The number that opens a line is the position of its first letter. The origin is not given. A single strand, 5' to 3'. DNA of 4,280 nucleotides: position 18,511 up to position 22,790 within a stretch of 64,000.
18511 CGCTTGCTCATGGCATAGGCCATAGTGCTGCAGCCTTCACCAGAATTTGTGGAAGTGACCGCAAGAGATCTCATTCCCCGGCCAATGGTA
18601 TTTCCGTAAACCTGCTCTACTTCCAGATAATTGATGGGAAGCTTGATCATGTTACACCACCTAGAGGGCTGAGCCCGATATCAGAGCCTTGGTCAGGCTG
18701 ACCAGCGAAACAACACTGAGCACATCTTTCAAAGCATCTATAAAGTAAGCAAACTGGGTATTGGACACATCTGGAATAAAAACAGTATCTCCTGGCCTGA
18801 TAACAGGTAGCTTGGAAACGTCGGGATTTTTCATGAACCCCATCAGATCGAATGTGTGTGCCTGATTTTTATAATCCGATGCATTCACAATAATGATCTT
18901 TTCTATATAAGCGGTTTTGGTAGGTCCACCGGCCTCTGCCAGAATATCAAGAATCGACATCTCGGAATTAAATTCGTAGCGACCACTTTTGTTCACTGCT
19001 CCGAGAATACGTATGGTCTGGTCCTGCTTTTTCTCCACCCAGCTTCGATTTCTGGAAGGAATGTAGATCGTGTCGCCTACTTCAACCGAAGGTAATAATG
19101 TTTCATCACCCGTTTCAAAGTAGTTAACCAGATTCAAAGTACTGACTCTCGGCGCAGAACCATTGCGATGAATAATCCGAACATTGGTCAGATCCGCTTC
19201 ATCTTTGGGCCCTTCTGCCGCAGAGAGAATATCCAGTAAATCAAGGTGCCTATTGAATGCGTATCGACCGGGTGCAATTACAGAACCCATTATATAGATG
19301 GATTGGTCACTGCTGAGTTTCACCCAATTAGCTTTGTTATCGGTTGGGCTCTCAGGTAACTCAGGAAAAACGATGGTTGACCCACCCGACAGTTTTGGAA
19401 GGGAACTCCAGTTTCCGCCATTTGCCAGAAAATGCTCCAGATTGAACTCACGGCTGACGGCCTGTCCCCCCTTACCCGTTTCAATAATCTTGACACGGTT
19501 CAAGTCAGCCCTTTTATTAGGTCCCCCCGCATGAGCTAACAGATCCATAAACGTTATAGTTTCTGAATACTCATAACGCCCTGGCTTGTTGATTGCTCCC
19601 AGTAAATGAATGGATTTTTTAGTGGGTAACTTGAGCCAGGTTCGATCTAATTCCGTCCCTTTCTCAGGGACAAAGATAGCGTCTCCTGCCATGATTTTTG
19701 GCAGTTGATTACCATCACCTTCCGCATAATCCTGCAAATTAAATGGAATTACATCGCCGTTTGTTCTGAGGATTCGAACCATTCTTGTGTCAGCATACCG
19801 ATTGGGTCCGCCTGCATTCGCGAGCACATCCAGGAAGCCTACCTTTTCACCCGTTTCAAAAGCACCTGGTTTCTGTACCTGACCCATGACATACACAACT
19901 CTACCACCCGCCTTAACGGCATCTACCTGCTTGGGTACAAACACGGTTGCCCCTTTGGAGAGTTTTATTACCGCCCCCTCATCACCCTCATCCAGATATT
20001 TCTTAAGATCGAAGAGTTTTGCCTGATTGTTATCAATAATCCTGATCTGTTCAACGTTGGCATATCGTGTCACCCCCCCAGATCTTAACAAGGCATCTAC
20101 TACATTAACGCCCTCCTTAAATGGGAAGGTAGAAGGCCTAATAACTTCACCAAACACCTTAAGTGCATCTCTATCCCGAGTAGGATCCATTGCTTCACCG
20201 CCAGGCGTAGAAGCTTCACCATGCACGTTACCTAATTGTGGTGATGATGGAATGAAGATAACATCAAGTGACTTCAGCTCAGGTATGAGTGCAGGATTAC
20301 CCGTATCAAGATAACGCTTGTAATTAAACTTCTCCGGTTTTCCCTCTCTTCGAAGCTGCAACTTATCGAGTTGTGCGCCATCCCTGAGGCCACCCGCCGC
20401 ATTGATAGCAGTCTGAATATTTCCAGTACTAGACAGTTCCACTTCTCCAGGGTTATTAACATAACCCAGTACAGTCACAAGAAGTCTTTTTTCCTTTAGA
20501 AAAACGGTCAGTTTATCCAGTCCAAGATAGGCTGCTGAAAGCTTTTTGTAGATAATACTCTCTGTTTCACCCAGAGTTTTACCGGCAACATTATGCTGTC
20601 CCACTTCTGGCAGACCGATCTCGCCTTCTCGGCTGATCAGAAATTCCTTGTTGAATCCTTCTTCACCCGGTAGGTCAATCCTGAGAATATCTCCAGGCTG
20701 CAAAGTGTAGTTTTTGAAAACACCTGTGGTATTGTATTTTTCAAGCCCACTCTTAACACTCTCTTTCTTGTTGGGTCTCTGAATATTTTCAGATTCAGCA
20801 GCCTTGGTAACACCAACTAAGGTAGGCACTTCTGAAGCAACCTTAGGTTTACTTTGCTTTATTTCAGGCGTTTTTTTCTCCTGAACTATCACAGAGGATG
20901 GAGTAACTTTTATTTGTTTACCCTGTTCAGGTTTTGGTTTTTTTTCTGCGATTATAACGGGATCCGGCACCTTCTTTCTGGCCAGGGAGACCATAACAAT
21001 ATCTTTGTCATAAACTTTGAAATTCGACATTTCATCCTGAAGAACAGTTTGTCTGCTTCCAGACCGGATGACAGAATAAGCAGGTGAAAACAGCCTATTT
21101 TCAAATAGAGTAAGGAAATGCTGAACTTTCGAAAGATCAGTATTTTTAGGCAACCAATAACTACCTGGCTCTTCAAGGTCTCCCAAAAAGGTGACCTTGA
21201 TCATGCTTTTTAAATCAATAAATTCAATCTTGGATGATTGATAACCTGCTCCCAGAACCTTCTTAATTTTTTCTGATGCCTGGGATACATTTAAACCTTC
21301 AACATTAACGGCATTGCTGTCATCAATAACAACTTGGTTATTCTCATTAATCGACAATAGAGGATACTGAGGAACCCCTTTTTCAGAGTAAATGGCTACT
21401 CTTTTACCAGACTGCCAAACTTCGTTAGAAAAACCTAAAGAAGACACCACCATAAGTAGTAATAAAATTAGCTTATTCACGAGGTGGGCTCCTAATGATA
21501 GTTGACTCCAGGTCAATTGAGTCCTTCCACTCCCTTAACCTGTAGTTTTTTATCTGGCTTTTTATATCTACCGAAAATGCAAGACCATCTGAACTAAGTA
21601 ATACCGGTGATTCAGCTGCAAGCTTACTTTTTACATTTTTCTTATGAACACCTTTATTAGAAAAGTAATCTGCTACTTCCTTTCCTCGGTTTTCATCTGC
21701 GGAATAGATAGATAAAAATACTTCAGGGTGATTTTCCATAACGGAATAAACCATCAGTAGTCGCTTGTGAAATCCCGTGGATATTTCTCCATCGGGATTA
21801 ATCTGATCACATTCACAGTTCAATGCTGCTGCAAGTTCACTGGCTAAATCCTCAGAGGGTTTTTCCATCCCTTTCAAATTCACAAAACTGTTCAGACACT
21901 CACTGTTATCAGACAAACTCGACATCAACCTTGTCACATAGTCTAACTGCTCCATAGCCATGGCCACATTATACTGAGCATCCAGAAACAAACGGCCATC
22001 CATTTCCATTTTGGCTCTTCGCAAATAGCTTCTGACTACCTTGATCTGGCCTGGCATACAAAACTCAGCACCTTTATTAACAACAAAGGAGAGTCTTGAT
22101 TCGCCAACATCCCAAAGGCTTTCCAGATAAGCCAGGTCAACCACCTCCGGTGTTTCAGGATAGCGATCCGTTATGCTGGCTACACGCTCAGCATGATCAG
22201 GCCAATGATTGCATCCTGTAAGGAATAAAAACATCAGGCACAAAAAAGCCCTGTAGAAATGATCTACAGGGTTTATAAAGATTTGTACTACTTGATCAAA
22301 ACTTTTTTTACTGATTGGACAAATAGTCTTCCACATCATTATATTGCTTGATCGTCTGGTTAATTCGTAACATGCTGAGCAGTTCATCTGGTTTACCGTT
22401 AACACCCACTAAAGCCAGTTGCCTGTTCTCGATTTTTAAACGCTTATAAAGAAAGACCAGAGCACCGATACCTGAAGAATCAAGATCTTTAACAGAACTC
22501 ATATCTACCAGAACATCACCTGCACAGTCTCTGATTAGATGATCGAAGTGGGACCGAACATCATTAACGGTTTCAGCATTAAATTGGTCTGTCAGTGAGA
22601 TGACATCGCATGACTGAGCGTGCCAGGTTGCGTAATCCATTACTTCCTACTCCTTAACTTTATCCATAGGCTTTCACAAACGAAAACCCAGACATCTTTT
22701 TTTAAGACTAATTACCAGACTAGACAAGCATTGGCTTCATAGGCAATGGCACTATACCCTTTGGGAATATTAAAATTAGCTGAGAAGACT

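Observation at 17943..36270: An 18-kb polysaccharide locus that mirrors the Vibrio fischeri syp (symbiosis polysaccharide) locus gene for gene, with the A-D module inverted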

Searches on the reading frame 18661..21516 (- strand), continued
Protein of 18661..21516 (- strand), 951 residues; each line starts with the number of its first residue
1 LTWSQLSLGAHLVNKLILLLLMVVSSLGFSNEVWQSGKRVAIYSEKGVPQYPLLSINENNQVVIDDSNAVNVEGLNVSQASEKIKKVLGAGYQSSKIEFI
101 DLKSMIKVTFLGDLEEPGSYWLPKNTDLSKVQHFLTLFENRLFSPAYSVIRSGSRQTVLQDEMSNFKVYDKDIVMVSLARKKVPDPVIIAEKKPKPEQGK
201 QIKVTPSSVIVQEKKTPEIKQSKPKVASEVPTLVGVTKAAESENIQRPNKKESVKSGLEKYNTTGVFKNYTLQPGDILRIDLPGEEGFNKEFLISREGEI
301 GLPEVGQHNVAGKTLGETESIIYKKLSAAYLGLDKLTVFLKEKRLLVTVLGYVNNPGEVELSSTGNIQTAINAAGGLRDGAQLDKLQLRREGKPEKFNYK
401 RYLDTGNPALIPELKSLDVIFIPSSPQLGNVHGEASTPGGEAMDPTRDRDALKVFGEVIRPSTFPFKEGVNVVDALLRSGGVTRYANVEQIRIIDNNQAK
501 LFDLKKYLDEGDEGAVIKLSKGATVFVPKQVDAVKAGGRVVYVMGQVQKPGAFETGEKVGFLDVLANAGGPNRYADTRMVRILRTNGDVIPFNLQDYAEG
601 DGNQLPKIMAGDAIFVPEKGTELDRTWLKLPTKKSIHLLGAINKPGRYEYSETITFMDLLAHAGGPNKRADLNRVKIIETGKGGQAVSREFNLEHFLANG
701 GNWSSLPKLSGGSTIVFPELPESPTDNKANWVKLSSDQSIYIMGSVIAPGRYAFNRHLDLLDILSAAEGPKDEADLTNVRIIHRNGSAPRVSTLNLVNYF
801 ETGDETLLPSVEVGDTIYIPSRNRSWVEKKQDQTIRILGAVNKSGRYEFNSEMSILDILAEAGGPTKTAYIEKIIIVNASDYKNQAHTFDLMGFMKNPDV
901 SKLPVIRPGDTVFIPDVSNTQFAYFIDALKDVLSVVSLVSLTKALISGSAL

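Call 71: search_protein_families(library=ncbifam, max_evalue=0.00001, proteins=[L007:11161-12603:+, L007:8734-10008:+, L007:10001-11164:+, L007:15995-17509:+, L004:10001-12112:+, L007:12600-13985:+])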
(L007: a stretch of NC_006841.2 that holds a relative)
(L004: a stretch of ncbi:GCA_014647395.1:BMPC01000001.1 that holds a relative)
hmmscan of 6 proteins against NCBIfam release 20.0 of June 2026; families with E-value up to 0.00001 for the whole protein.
L007:11161-12603:+ (480 aa): 0 families

L007:8734-10008:+ (424 aa): 40 families (the best 25 are shown)
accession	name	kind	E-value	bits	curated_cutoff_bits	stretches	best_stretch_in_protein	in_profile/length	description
TIGR03999.1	thiol_BshA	equivalog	1.4e-38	132.8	273.7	1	90-373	78-373/375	N-acetyl-alpha-D-glucosaminyl L-malate synthase BshA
TIGR03088.1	stp2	hypoth_equivalog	1.5e-32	113.1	409.05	1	21-374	15-374/374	TIGR03088 family PEP-CTERM/XrtA system glycosyltransferase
NF041876.1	EPS_EpsE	equivalog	4.2e-29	102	400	1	160-365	181-388/389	exopolysaccharide biosynthesis GT4 family glycosyltransferase EpsE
TIGR04063.1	stp3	hypoth_equivalog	3.4e-24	85.5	442.05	1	144-372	159-394/397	TIGR04063 family PEP-CTERM/XrtA system glycosyltransferase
TIGR02149.1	glgA_Coryne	subfamily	4.5e-23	82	302.4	1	143-372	145-389/391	glycogen synthase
NF038298.1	EPS_HpsO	equivalog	7.1e-21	74.4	575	1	156-372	159-386/388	hormogonium polysaccharide biosynthesis glycosyltransferase HpsO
NF012028.0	PRK15484.1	subfamily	3e-19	69.4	618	1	115-370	117-375/380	lipopolysaccharide N-acetylglucosaminyltransferase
NF047684.1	TeichurnBiosyTuaC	equivalog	2.2e-18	66.4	550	1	96-372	108-388/391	teichuronic acid biosynthesis protein TuaC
NF049988.1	MGlcDAGSynMgs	equivalog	3e-18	66.4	400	1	166-379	177-393/398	alpha-monoglucosyldiacylglycerol synthase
TIGR03449.1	mycothiol_MshA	equivalog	5.4e-18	65.1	462.5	1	150-374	173-404/406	D-inositol-3-phosphate glycosyltransferase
NF038295.1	EPS_HpsP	equivalog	6.8e-16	58.2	550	1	169-372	180-386/388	hormogonium polysaccharide biosynthesis glycosyltransferase HpsP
NF053787.1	GlcN_PG_synth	equivalog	7.7e-16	57.9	480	1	166-372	165-358/361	N-acetylglucosaminyl phosphatidylglycerol synthase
NF007640.0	PRK10307.1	subfamily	9.4e-16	57.7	276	1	146-368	175-402/411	WcaI family glycosyltransferase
NF038255.1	exopoly_VpsD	equivalog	2.1e-15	56.5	300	1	145-372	159-378/381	VpsD family glycosyltransferase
TIGR04157.1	glyco_rSAM_CFB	subfamily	1.1e-14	54.2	400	1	145-370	172-406/406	TIGR04157 family glycosyltransferase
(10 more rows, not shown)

L007:10001-11164:+ (387 aa): 5 families
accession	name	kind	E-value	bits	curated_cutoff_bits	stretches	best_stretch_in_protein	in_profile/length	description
TIGR02472.1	sucr_P_syn_N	equivalog_domain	1.1e-08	34.4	576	1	268-359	333-424/439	sucrose-phosphate synthase, putative, glycosyltransferase domain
NF041876.1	EPS_EpsE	equivalog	2.6e-07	30.3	400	1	273-353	294-373/389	exopolysaccharide biosynthesis GT4 family glycosyltransferase EpsE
NF053787.1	GlcN_PG_synth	equivalog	6.6e-07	28.5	480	1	250-338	237-323/361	N-acetylglucosaminyl phosphatidylglycerol synthase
NF047880.1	glyco_SdgA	exception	2.5e-06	26.3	800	1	257-363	372-478/488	serine-aspartate repeat adhesin O-glycosyltransferase SdgA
TIGR03999.1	thiol_BshA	equivalog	7.5e-06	25.1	273.7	0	266-360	264-358/375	N-acetyl-alpha-D-glucosaminyl L-malate synthase BshA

L007:15995-17509:+ (504 aa): 5 families
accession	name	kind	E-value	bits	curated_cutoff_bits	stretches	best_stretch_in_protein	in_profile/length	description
TIGR03007.1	pepcterm_ChnLen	equivalog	4e-65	220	278.85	1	17-476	7-461/498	XrtA system polysaccharide chain length determinant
TIGR03017.1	EpsF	equivalog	5.1e-15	55.1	422.75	2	22-296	11-299/444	chain length determinant protein EpsF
TIGR01005.1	eps_transp_fam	subfamily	3.9e-12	45.2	411.7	1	105-469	128-471/754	exopolysaccharide transport protein family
NF008568.0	PRK11519.1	equivalog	1.1e-09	37.1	1068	1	115-222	210-320/720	tyrosine-protein kinase Wzc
NF007350.0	PRK09841.1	equivalog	2e-07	29.5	1248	0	114-207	209-304/726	tyrosine-protein kinase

L004:10001-12112:+ (703 aa): 6 families
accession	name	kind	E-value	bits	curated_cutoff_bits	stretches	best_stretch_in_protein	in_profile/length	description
TIGR03027.2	pepcterm_export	equivalog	6.1e-56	188.7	180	5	589-674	80-166/169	XrtA/PEP-CTERM system exopolysaccharide export protein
TIGR03028.1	EpsE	equivalog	3.8e-41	141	262.65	3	208-344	80-213/239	polysaccharide export protein EpsE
NF011658.0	PRK15078.1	subfamily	1.1e-32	113.3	333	3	45-180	115-251/380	polysaccharide export protein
NF041843.1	EpsY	equivalog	1.4e-29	102.8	320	1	23-147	50-174/211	exopolysaccharide export protein EpsY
NF045978.1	ComEA_MAG0490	equivalog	2.7e-18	66.3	98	0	586-621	36-71/162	MAG0490 family ComEA-like DNA-binding protein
TIGR01959.1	nuoF_fam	equivalog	3.7e-07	28.9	558.65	0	288-345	227-282/410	NADH-quinone oxidoreductase subunit NuoF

L007:12600-13985:+ (461 aa): 2 families
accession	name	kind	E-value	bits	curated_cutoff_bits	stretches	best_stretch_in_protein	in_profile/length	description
TIGR03097.1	PEP_O_lig_1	hypoth_equivalog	1.1e-38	133.2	188.1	1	41-449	6-404/408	putative O-glycosylation ligase, exosortase A system-associated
TIGR00947.1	2A73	equivalog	1.6e-12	47.2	366.4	1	74-448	33-418/425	IctB family putative bicarbonate transporter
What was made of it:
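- The A. fischeri SypC, L and O proteins give the same below-cut-off scores, so this reflects distant kinship of the whole syp family (call 71).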

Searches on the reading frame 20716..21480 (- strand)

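Call 39: search_protein_families(library=pfam, max_evalue=10, proteins=[window:20716-21480:-])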
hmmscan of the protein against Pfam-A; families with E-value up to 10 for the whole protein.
window:20716-21480:- (255 aa): 1 family
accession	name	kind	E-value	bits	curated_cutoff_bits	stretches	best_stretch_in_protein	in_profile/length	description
PF02563.21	Poly_export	-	0.02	15.5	28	1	42-81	29-68/77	Polysaccharide biosynthesis/export protein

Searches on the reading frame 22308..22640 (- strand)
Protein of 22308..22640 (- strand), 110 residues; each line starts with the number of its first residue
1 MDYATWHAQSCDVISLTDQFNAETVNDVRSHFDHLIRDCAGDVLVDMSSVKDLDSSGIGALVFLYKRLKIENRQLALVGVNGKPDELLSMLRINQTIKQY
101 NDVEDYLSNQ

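Call 3: search_protein_families(library=pfam, proteins=[window:22308-22640:-])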
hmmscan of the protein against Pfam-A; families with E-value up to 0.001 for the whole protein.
window:22308-22640:- (110 aa): 2 families
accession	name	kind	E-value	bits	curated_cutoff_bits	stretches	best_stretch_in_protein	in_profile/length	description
PF01740.26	STAS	-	3.5e-15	56.1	22.6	1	12-105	11-105/106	STAS domain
PF13466.11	STAS_2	-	1.2e-09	38.6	29.2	1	14-92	1-78/80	STAS domain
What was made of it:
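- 22308..22640 (-): SypA-like single-domain STAS protein (110 aa). Pfam STAS (call 3).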

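Call 5: search_protein_families(library=ncbifam, max_evalue=0.01, proteins=[window:22308-22640:-])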
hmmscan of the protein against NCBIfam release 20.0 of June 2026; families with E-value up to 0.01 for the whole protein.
window:22308-22640:- (110 aa): 5 families
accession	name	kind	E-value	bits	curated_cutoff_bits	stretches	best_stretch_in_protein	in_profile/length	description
TIGR00377.1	ant_ant_sig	superfamily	7.4e-10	38.7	53.45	1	6-104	8-107/108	anti-sigma factor antagonist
TIGR02886.1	spore_II_AA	equivalog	9.5e-09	35.2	114.75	1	13-104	11-103/106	anti-sigma F factor antagonist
NF033618.0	mlaB_1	equivalog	1.4e-05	25.4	90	1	12-97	10-92/94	lipid asymmetry maintenance protein MlaB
TIGR00815.1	sulP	subfamily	0.00031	19.3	380.45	1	39-97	495-553/565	sulfate permease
NF052652.1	YtvA_fam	equivalog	0.0026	17.3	250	1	11-105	145-241/243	YtvA family blue-light photoreceptor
